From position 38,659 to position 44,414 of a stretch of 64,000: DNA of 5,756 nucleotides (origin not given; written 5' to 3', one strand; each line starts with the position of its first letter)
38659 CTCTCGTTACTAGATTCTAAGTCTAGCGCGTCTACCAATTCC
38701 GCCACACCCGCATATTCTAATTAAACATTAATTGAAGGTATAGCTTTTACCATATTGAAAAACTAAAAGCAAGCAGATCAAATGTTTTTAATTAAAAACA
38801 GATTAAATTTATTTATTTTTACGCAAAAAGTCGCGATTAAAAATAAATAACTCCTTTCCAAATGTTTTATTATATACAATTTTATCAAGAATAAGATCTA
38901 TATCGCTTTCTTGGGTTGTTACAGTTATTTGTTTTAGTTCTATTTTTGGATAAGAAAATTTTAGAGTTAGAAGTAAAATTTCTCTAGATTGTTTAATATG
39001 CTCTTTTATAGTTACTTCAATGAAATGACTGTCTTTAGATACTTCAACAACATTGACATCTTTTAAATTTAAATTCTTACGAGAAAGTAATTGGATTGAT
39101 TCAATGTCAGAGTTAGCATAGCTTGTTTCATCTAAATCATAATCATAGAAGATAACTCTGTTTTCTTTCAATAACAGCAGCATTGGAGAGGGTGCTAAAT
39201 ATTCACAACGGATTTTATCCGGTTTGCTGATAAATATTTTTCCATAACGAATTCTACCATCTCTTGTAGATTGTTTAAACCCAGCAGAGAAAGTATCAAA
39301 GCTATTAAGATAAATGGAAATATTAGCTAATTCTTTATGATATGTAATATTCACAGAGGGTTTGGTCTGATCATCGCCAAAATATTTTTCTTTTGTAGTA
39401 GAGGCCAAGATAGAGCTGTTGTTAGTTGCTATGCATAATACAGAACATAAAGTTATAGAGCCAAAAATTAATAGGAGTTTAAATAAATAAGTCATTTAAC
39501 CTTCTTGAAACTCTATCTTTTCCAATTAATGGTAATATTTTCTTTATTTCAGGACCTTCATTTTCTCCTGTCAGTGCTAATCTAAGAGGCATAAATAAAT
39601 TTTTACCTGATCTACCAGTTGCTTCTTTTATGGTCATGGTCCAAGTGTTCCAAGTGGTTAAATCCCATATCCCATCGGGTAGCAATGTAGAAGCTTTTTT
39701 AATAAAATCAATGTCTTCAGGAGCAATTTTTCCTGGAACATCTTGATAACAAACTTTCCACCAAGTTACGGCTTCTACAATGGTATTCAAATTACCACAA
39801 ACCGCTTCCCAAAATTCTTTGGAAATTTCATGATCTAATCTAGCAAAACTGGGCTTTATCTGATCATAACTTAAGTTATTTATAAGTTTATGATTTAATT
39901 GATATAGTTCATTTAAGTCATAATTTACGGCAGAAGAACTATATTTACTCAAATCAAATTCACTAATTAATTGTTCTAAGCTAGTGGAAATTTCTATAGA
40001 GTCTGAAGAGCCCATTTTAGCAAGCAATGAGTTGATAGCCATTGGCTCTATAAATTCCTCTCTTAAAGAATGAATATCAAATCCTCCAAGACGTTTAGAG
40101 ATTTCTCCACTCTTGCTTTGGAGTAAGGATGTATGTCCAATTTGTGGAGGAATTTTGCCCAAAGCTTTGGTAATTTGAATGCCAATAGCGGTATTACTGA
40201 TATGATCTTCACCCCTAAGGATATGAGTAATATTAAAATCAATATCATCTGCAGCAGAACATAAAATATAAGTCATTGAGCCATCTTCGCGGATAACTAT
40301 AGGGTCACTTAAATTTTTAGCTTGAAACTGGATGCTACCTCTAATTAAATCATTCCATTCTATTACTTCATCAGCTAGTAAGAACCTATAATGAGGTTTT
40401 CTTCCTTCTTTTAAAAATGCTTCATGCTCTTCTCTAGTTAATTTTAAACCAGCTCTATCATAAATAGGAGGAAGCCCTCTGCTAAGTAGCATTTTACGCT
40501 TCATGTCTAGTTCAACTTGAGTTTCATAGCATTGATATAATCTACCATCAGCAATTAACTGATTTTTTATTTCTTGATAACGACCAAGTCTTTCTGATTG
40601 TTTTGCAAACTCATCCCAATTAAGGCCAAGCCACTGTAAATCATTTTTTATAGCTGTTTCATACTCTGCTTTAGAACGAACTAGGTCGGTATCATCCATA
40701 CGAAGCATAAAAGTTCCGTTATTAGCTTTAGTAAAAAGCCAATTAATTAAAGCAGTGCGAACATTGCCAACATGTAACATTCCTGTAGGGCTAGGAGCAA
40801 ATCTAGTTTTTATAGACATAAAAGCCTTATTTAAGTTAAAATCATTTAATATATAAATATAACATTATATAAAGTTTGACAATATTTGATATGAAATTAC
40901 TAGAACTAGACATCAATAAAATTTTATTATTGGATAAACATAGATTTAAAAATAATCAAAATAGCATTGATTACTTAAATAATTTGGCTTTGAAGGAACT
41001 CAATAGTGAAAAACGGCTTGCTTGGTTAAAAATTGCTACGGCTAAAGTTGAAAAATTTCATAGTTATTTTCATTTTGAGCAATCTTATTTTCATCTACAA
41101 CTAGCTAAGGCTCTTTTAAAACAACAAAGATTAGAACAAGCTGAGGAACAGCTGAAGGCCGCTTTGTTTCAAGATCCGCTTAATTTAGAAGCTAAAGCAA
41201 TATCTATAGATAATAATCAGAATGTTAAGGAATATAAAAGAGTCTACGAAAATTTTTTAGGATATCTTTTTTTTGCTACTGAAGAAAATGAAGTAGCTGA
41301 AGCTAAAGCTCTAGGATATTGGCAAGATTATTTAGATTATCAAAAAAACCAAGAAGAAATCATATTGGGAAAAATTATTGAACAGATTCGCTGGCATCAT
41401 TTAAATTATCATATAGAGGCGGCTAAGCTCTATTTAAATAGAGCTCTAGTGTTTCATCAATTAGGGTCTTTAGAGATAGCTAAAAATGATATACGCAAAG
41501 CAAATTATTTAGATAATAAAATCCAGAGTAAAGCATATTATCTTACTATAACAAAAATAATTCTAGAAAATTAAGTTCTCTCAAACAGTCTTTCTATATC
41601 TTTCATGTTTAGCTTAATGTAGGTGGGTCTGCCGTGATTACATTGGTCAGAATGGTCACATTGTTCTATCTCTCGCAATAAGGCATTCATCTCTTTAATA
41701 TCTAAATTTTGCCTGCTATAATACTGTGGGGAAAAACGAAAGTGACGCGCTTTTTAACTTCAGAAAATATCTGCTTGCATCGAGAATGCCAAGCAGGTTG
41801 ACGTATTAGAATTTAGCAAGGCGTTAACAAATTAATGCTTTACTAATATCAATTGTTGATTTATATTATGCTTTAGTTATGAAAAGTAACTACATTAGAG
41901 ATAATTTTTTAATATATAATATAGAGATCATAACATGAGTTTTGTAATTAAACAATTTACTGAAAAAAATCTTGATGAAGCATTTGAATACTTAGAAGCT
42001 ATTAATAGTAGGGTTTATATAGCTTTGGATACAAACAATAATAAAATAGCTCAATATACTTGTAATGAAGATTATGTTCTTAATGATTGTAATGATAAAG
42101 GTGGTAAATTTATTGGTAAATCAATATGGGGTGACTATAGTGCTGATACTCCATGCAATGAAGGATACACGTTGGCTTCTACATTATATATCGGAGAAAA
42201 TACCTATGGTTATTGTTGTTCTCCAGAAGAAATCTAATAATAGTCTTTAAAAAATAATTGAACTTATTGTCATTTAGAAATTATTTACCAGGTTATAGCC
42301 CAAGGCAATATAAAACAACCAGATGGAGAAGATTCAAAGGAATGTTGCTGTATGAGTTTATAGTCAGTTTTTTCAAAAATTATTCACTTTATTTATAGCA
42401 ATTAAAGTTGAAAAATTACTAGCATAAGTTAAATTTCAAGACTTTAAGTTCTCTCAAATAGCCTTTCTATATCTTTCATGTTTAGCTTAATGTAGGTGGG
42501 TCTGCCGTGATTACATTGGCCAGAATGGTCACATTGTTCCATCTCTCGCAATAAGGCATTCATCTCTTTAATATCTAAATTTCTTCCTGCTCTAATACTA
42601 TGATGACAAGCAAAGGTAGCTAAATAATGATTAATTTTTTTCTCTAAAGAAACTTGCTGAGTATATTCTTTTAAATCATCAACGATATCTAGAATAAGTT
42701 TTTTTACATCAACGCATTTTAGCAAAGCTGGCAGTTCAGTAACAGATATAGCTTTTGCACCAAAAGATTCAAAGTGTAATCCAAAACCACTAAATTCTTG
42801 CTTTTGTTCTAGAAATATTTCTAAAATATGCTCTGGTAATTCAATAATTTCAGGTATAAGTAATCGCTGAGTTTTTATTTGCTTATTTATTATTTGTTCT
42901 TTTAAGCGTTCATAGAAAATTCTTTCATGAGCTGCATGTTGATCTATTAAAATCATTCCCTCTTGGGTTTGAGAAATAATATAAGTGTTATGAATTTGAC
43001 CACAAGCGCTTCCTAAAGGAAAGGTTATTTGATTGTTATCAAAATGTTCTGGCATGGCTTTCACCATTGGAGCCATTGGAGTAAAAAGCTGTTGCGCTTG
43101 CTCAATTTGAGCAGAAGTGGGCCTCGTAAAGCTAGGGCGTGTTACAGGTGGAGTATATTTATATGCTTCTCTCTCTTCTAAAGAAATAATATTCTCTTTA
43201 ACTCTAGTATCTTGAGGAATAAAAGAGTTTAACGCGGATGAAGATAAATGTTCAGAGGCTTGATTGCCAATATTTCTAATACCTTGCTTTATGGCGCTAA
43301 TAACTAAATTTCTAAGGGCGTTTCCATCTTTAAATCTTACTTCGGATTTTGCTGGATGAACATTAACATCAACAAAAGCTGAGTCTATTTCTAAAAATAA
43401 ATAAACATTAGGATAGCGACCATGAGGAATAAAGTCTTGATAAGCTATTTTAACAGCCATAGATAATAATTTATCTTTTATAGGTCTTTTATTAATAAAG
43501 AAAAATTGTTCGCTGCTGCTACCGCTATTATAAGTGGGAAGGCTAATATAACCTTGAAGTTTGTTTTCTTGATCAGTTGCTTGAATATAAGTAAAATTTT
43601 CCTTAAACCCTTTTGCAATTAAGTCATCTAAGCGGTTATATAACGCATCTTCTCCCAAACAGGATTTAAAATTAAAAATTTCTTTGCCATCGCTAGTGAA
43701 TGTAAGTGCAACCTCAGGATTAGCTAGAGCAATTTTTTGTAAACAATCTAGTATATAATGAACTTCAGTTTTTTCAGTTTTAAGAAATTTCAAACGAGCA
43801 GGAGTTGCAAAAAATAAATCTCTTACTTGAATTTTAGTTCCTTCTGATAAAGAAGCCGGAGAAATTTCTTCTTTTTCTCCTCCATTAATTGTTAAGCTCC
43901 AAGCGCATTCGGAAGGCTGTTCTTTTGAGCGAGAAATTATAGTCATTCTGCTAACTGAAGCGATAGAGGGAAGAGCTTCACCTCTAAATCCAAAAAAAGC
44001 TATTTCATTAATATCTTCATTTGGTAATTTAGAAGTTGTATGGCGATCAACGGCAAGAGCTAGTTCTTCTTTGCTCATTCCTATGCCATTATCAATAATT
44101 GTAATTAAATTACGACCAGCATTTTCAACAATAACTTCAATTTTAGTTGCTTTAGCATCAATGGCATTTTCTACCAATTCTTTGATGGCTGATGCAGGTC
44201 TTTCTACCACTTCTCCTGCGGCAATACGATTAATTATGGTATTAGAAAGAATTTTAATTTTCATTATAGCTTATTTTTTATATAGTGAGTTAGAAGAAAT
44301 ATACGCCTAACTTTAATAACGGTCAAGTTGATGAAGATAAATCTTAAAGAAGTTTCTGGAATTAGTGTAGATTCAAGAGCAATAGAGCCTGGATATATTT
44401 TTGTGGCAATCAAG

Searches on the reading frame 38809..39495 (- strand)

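Call 50: search_protein_families(library=pfam, proteins=[window:38809-39495:-], max_evalue=0.00001)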
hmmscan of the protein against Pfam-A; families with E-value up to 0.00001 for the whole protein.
window:38809-39495:- (228 aa): 1 family
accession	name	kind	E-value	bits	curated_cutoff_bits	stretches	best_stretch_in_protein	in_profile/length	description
PF03548.22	LolA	-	3.7e-18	66.2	23.6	1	65-219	2-164/165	Outer membrane lipoprotein carrier protein LolA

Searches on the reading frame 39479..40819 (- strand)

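Call 50: search_protein_families(library=pfam, proteins=[window:39479-40819:-], max_evalue=0.00001)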
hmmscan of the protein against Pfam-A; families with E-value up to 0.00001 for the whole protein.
window:39479-40819:- (446 aa): 2 families
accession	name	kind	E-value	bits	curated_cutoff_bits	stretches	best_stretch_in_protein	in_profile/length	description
PF00749.27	tRNA-synt_1c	-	4.9e-67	226.5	23.4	1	3-305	2-312/314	tRNA synthetases class I (E and Q), catalytic domain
PF19269.4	Anticodon_2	-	2.9e-10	41.1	23.6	1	373-443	68-139/141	Anticodon binding domain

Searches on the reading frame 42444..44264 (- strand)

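Call 50: search_protein_families(library=pfam, proteins=[window:42444-44264:-], max_evalue=0.00001)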
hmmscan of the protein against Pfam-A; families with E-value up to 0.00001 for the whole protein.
window:42444-44264:- (606 aa): 4 families
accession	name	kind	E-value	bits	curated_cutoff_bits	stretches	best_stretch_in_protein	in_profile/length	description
PF08676.16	MutL_C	-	7.4e-46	155.8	25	1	421-563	1-142/142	MutL C terminal dimerisation domain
PF01119.25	DNA_mis_repair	-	2.2e-34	118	26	1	215-327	4-116/119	DNA mismatch repair protein, C-terminal domain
PF13589.12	HATPase_c_3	-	2.2e-16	60.6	25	1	24-127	4-108/137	Histidine kinase-, DNA gyrase B-, and HSP90-like ATPase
PF02518.31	HATPase_c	-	2.5e-09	38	26.4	1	22-77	5-63/111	Histidine kinase-, DNA gyrase B-, and HSP90-like ATPase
